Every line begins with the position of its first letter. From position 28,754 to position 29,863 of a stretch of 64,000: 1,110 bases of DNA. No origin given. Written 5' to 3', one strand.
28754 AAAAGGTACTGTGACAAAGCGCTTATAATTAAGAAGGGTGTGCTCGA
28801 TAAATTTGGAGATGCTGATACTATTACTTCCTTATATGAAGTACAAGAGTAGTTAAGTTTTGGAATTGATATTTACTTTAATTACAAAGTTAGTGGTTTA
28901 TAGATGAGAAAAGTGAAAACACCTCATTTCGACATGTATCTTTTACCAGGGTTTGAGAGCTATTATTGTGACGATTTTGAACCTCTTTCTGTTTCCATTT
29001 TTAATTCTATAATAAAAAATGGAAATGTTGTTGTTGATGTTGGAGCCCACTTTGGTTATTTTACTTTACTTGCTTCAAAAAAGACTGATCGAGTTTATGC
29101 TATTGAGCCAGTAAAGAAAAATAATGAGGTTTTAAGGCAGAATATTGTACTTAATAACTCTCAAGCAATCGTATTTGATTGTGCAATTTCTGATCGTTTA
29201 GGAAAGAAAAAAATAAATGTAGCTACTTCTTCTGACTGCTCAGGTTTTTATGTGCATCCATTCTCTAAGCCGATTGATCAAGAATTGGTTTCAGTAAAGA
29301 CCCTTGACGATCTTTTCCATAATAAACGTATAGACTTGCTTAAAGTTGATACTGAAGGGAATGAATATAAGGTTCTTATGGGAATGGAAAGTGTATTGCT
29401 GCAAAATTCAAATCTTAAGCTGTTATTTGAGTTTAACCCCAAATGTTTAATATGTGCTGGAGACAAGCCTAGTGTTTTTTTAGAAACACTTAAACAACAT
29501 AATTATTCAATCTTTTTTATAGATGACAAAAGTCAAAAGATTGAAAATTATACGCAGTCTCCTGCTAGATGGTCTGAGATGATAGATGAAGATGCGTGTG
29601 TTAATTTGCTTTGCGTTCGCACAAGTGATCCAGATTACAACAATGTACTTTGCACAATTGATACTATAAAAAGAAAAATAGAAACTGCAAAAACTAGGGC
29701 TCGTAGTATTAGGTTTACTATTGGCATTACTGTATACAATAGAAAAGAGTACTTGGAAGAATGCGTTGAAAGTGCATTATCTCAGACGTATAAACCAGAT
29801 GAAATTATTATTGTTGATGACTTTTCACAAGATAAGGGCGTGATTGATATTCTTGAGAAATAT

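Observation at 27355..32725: Polymerase/terminator fusion (FkbM-GT2-GT2-GT4, 1273 aa) next to a CBD-less Wzm/Wzt exporter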

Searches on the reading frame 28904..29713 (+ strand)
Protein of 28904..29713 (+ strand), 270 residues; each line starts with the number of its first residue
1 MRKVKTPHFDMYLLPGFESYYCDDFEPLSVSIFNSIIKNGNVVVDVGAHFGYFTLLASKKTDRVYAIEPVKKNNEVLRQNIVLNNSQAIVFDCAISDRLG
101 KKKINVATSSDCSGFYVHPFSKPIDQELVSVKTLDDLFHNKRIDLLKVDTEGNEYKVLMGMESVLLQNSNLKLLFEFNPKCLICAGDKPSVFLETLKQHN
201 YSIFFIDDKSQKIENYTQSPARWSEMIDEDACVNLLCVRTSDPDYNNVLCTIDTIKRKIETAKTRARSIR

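Call 26: find_homologous_proteins(query=window:28904-29713:+, max_evalue=0.00001)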
Query window:28904-29713:+ (270 aa): 6 proteins with E <= 0.00001 among 354 candidates.
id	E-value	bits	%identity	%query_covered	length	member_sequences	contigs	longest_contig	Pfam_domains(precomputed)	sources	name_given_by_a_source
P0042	2.8e-17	81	37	59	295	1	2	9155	PF05050.20,PF01135.26,PF05575.17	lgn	-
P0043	6.4e-11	60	36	49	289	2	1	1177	PF05050.20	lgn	-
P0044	4.5e-7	47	26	64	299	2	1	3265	PF05050.20,PF05575.17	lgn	-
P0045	2.1e-6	45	35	48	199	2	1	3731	PF05050.20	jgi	-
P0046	2.7e-6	45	36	48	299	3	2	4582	PF05050.20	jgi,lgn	jgi:FkbM family methyltransferase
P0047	6.5e-6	44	28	66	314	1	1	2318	PF05050.20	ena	-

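Call 40: search_protein_representatives(protein=window:28904-29713:+)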
Query: 270 residues. Proteins with E-value up to 0.001 (for the whole library): 56291; up to 1e-10: 8827; up to 1e-30: 125. The best 150 are listed.
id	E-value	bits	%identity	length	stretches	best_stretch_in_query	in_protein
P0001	2.3e-177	603.8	100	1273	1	1-270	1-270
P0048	1.9e-55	204.3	42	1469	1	3-241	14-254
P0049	4.8e-54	199.7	43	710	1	4-241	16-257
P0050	6.4e-54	199.3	43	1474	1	8-242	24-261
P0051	2.7e-53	197.2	41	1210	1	2-242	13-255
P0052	4.1e-52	193.3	38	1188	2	9-242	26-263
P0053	1.2e-51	191.8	39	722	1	2-245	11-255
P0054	1.9e-48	181.4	39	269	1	3-244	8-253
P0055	5.6e-48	179.8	39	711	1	8-239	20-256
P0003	1.9e-47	178.0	40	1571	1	3-256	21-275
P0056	9.1e-46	172.6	38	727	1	10-242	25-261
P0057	1.3e-45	172.1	35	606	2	2-240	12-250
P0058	3.5e-45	170.6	38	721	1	2-241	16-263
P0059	4.8e-45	170.2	36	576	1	2-264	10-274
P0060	5.2e-45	170.1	38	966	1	6-240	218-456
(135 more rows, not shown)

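Call 49: find_related_loci(query=A3, collection=genome_contigs, flank=8000)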
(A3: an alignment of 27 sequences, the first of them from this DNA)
Query A3 (250 aa) in genome_contigs; peptide patterns used: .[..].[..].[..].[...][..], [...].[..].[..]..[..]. (x = any residue, [..] = any of these).
600 stretches matched a pattern (row limit reached: there are more); 378 encode a relative of the query (tblastn E <= 1e-3); the best 80 are kept; 80 distinct loci.
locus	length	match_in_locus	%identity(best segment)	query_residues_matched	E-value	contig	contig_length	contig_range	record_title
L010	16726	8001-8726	33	9-241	1e-36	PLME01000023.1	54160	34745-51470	MAG: Dehalococcoidia bacterium isolate fen_1075 73.20120800_E3S.24_contig_22430, whole genome shotgun sequence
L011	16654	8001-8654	33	16-220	2e-22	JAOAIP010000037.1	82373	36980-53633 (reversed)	MAG: Bacteroidia bacterium isolate SKW94 k141_280135, whole genome shotgun sequence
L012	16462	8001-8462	36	10-165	1e-20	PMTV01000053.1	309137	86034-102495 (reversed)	MAG: Acidobacteria bacterium isolate palsa_134 73.20110700_P2M.1_contig_52, whole genome shotgun sequence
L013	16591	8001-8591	29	20-213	3e-20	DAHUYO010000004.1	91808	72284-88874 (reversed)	MAG TPA_asm: Acidobacteria bacterium isolate clean272 NODE_4_length_91808_cov_10.974284, whole genome shotgun sequence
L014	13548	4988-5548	30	18-201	2e-19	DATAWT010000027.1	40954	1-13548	MAG TPA_asm: Solirubrobacteraceae bacterium isolate SMAG_U5632 k141_17474, whole genome shotgun sequence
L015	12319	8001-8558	30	34-212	6e-19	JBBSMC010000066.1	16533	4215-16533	MAG: Solirubrobacterales bacterium isolate LS5_sbin.18 LS5_sbin.18_K_113285_L_16533_cov_52.9548, whole genome shotgun se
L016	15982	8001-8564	30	30-211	9e-19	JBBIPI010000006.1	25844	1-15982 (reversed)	MAG: Clostridiales bacterium isolate MTF170219_bin_3 NODE_276_length_25844_cov_3.60664, whole genome shotgun sequence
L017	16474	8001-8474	28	25-196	2e-18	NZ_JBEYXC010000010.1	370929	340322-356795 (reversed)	Streptomyces sp. NPDC046909 NPDC046909_58_D2.ctg-0010, whole genome shotgun sequence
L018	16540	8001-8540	34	43-220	3e-18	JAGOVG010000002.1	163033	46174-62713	Candidatus Woesebacteria bacterium isolate Gw_Eff_bin_546 Gw_Eff_78_length_163033_cov_8.265006, whole genome shotgun seq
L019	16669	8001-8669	29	8-211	4e-18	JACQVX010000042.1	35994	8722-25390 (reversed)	MAG: Planctomycetota bacterium isolate NC_groundwater_1474_Ag_S-0.65um_73_34 S_p65_S5_coassembly_k141_937673, whole geno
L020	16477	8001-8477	27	25-197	6e-18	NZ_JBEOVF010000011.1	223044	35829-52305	Streptomyces sp. NPDC002838 NPDC002838_9_B12.ctg-0011, whole genome shotgun sequence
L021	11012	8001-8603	28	25-213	3e-17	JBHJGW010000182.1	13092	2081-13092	MAG: Opitutales bacterium isolate sb_S14C1351_1 S14Ck141_85627, whole genome shotgun sequence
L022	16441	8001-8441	30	25-165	4e-17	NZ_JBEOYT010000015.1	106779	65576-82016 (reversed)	Streptomyces sp. NPDC001833 NPDC001833_79_A7.ctg-0015, whole genome shotgun sequence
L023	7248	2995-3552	29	20-204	6e-17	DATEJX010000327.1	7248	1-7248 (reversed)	MAG TPA_asm: Candidatus Angelobacter sp. isolate SMAG_U8875 k141_251959, whole genome shotgun sequence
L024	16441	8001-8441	30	25-165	6e-17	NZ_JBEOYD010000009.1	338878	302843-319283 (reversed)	Streptomyces sp. NPDC001980 NPDC001980_269_F12.ctg-0009, whole genome shotgun sequence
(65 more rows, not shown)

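Call 50: find_homologous_proteins(query=A3, max_evalue=1e-25)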
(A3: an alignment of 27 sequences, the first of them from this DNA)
Query A3 (27 sequences) (250 aa, profile of the alignment): 64 proteins with E <= 1e-25 among 3738 candidates.
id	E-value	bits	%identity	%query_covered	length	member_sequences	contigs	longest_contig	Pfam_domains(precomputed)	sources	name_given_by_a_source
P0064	2.3e-96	340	35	96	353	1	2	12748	PF05050.20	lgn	-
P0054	9.0e-93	328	38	97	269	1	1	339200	PF05050.20,PF05575.17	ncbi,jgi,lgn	ncbi:MAG: FkbM family methyltransferase [Parcubacteria group bacterium]|jgi:FkbM family methyltransf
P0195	2.0e-75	271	37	79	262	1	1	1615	PF05050.20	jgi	jgi:FkbM family methyltransferase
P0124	1.0e-74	269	35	78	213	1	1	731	PF05050.20,PF02475.24,PF05575.17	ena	-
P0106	6.9e-72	260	33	94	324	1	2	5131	PF05050.20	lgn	-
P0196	4.1e-65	238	40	59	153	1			PF05050.20,PF02475.24,PF05575.17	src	-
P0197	1.4e-58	216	32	78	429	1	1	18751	PF13579.13,PF05050.20,PF13439.13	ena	-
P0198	2.2e-55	206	34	59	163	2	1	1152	PF05050.20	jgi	-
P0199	2.5e-53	199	35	96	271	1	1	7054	PF05050.20,PF02475.24,PF05575.17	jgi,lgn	jgi:FkbM family methyltransferase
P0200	5.6e-46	175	30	80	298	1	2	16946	PF05050.20,PF02475.24,PF05575.17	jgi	-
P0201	6.0e-46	175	40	76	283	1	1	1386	PF05050.20,PF02475.24,PF05575.17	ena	-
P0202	1.1e-45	174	40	76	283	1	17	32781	PF05050.20,PF02475.24,PF05575.17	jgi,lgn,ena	-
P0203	2.0e-45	173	41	76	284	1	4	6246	PF05050.20,PF02475.24,PF05575.17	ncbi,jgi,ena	-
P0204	8.7e-45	171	39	76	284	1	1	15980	PF05050.20,PF02475.24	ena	-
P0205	1.0e-44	171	39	76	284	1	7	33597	PF05050.20,PF02475.24,PF05575.17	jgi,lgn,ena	-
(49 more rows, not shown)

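Call 51: find_encoding_contigs(protein=P0048, flank=6000, max_places=1)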
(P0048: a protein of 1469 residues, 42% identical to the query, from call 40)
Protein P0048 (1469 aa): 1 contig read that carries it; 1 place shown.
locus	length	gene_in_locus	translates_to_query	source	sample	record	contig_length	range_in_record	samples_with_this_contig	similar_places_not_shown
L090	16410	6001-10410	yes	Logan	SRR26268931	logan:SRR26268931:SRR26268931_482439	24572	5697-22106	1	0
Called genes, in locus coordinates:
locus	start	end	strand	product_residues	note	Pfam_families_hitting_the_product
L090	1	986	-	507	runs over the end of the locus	PF02366:PMT (weak), PF13231:PMT_2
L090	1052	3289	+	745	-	PF13439:Glyco_transf_4, PF13579:Glyco_trans_4_4, PF00534:Glycos_transf_1, PF13692:Glyco_trans_1_4, PF20706:GT4-conflict, PF00535:Glycos_transf_2, PF13641:Glyco_tranf_2_3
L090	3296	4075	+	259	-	PF01061:ABC2_membrane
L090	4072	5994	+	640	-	PF13304:AAA_21 (faint), PF00005:ABC_tran, PF14524:Wzt_C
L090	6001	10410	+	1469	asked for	PF05050:Methyltransf_21, PF00534:Glycos_transf_1, PF13692:Glyco_trans_1_4, PF00535:Glycos_transf_2, PF10111:Glyco_tranf_2_2, PF00535:Glycos_transf_2, PF10111:Glyco_tranf_2_2, PF13641:Glyco_tranf_2_3, +3 more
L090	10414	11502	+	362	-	PF16994:Glyco_trans_4_5, PF00534:Glycos_transf_1, PF13692:Glyco_trans_1_4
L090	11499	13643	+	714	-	PF13632:Glyco_trans_2_3 (faint), PF00535:Glycos_transf_2, PF10111:Glyco_tranf_2_2, PF13641:Glyco_tranf_2_3, PF00535:Glycos_transf_2, PF10111:Glyco_tranf_2_2 (weak)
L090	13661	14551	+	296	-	PF01209:Ubie_methyltran (weak), PF13489:Methyltransf_23, PF13649:Methyltransf_25, PF13847:Methyltransf_31, PF08241:Methyltransf_11, PF08242:Methyltransf_12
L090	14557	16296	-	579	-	PF16822:ALGX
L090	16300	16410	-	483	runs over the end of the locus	PF03062:MBOAT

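Call 52: find_encoding_contigs(protein=P0054, flank=8000, max_places=1)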
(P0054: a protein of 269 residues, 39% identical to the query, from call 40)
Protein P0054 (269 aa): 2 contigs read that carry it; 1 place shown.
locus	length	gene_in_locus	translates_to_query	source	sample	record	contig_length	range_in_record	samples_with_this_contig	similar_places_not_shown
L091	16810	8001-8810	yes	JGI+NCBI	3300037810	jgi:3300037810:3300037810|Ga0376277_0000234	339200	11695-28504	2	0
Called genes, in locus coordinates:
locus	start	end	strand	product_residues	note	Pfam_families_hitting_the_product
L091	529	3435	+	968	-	PF00561:Abhydrolase_1 (weak), PF01674:Lipase_2 (faint), PF02450:LCAT, PF07819:PGAP1, PF02089:Palm_thioest, PF06028:DUF915 (weak), PF24096:DUF7379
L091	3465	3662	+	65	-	-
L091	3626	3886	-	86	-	-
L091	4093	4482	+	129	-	-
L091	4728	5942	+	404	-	PF13173:AAA_14, PF13635:DUF4143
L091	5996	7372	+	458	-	PF00005:ABC_tran, PF13304:AAA_21 (faint), PF14524:Wzt_C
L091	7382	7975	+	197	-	-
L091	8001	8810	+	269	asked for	PF05575:V_cholerae_RfbT (weak), PF05050:Methyltransf_21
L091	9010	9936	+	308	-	PF13489:Methyltransf_23 (weak), PF08241:Methyltransf_11, PF08242:Methyltransf_12 (weak), PF13649:Methyltransf_25 (weak), PF13847:Methyltransf_31 (weak)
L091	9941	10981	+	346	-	PF00535:Glycos_transf_2, PF10111:Glyco_tranf_2_2 (weak), PF13641:Glyco_tranf_2_3 (weak), PF12072:RNase_Y_N (weak)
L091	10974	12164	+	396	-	PF00534:Glycos_transf_1, PF13692:Glyco_trans_1_4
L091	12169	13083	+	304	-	PF00535:Glycos_transf_2, PF10111:Glyco_tranf_2_2 (weak), PF13641:Glyco_tranf_2_3 (weak)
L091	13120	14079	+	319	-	PF01073:3Beta_HSD, PF01370:Epimerase, PF02719:Polysacc_synt_2, PF04321:RmlD_sub_bind, PF05368:NmrA, PF07993:NAD_binding_4 (faint), PF16363:GDP_Man_Dehyd, PF13460:NAD_binding_10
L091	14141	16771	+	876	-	PF00534:Glycos_transf_1, PF13692:Glyco_trans_1_4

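Call 53: find_encoding_contigs(protein=P0049, flank=5000, max_places=1)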
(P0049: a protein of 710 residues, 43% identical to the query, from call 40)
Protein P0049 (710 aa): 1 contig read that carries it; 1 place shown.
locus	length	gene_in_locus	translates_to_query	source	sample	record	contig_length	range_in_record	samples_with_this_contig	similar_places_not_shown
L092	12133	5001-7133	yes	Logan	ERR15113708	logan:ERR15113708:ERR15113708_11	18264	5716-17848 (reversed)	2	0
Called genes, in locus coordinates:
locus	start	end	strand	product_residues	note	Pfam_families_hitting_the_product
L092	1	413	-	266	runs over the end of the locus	PF01061:ABC2_membrane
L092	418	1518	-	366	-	PF00438:S-AdoMet_synt_N, PF02772:S-AdoMet_synt_M, PF02773:S-AdoMet_synt_C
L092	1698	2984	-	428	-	PF05221:AdoHcyase, PF00670:AdoHcyase_NAD, PF02826:2-Hacid_dh_C, PF07991:KARI_N (weak)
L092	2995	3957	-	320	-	PF00294:PfkB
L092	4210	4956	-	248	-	-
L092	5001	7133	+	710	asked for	PF05575:V_cholerae_RfbT (weak), PF02475:TRM5-TYW2_MTfase (weak), PF05050:Methyltransf_21, PF13439:Glyco_transf_4, PF20706:GT4-conflict (weak), PF00534:Glycos_transf_1, PF13692:Glyco_trans_1_4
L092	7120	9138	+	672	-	PF13641:Glyco_tranf_2_3, PF00535:Glycos_transf_2, PF10111:Glyco_tranf_2_2, PF13632:Glyco_trans_2_3 (faint), PF00535:Glycos_transf_2, PF13641:Glyco_tranf_2_3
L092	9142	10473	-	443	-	-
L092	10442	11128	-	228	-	PF00535:Glycos_transf_2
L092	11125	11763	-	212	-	PF01209:Ubie_methyltran (weak), PF13489:Methyltransf_23, PF08241:Methyltransf_11, PF13649:Methyltransf_25 (weak)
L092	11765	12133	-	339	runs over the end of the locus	PF01073:3Beta_HSD (weak), PF01370:Epimerase, PF07993:NAD_binding_4 (faint), PF13460:NAD_binding_10 (weak), PF16363:GDP_Man_Dehyd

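Call 54: find_encoding_contigs(protein=P0050, flank=5000, max_places=1)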
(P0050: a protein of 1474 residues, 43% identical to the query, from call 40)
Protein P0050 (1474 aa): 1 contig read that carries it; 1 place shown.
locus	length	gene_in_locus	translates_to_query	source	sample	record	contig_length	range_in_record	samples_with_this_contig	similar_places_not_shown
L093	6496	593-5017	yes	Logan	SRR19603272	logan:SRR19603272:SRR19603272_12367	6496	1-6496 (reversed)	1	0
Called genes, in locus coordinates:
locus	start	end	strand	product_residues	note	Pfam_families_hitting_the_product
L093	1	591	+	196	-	?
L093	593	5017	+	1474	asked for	PF05575:V_cholerae_RfbT, PF05050:Methyltransf_21, PF00534:Glycos_transf_1, PF13692:Glyco_trans_1_4, PF20706:GT4-conflict, PF00534:Glycos_transf_1, PF13524:Glyco_trans_1_2, PF13692:Glyco_trans_1_4, +3 more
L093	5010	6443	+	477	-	PF09913:DUF2142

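Call 55: find_encoding_contigs(protein=P0053, flank=5000, max_places=1)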
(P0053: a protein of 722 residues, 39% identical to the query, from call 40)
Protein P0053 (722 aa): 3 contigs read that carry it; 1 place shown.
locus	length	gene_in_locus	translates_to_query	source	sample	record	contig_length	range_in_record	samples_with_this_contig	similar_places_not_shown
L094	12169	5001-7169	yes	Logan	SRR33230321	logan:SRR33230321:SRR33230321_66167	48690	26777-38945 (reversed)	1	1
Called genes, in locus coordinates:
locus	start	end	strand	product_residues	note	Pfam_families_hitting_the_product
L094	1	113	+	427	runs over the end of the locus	PF04932:Wzy_C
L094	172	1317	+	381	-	PF13784:Fic_N, PF02661:Fic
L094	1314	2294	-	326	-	PF00535:Glycos_transf_2, PF10111:Glyco_tranf_2_2, PF13641:Glyco_tranf_2_3, PF13632:Glyco_trans_2_3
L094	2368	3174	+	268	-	PF01061:ABC2_membrane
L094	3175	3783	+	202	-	PF01936:NYN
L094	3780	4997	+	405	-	PF00005:ABC_tran, PF13304:AAA_21 (weak), PF14524:Wzt_C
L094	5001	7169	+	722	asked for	PF02475:TRM5-TYW2_MTfase (weak), PF05050:Methyltransf_21, PF13439:Glyco_transf_4 (weak), PF20706:GT4-conflict, PF00534:Glycos_transf_1, PF13692:Glyco_trans_1_4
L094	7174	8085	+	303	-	PF08003:Methyltransf_9 (weak), PF07021:MetW, PF13489:Methyltransf_23, PF13847:Methyltransf_31, PF08241:Methyltransf_11, PF08242:Methyltransf_12, PF13649:Methyltransf_25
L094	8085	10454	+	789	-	PF14307:Glyco_tran_WbsX, PF05045:RgpF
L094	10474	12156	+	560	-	PF00535:Glycos_transf_2, PF10111:Glyco_tranf_2_2, PF13641:Glyco_tranf_2_3 (faint)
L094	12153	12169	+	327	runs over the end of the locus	PF00535:Glycos_transf_2, PF13641:Glyco_tranf_2_3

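Call 57: search_protein_families(library=pfam, proteins=[L093:1-591:+, L092:4210-4956:-, L091:7382-7975:+], max_evalue=0.001)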
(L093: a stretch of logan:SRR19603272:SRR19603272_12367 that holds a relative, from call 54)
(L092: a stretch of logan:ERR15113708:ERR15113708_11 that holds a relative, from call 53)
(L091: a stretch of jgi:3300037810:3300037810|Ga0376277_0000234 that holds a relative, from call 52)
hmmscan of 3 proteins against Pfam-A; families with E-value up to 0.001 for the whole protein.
L093:1-591:+ (196 aa): 1 family
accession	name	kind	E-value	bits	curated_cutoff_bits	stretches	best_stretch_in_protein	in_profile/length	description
PF14524.12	Wzt_C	-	3e-07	31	30.4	1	56-189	8-142/143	Wzt C-terminal domain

L092:4210-4956:- (248 aa): 0 families

L091:7382-7975:+ (197 aa): 0 families

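Call 66: search_protein_families(library=pfam, proteins=[window:28904-29713:+], max_evalue=10)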
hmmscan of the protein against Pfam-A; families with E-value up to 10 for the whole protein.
window:28904-29713:+ (270 aa): 7 families
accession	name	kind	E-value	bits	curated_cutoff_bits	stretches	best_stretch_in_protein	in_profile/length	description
PF05050.19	Methyltransf_21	-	2.3e-19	70.6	22.7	1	45-176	1-147/173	Methyltransferase FkbM domain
PF02475.24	TRM5-TYW2_MTfase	-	1.1e-05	25.8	28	1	35-90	32-89/164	TRM5/TYW2 methyltransferase domain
PF05575.17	V_cholerae_RfbT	-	5.5e-05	23.1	27.9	1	37-159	77-208/286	Vibrio cholerae RfbT protein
PF24225.1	DUF7441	-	0.0049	17.3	27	1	198-233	19-55/68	Domain of unknown function (DUF7441)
PF01728.25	FtsJ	-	0.0053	17.2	24.1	1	36-81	18-67/181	FtsJ-like methyltransferase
PF25142.1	CUB_CDCP1_4th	-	0.075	13.7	28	1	166-209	15-59/88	CDCP1 forth CUB domain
PF12847.13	Methyltransf_18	-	0.12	12.8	27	1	34-88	9-65/151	Methyltransferase domain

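Call 69: search_protein_families(library=pfam, proteins=[L090:4072-4770:+], max_evalue=0.001)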
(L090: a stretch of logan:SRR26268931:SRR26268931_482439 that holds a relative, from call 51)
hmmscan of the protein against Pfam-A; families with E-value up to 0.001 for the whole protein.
L090:4072-4770:+ (233 aa): 0 families
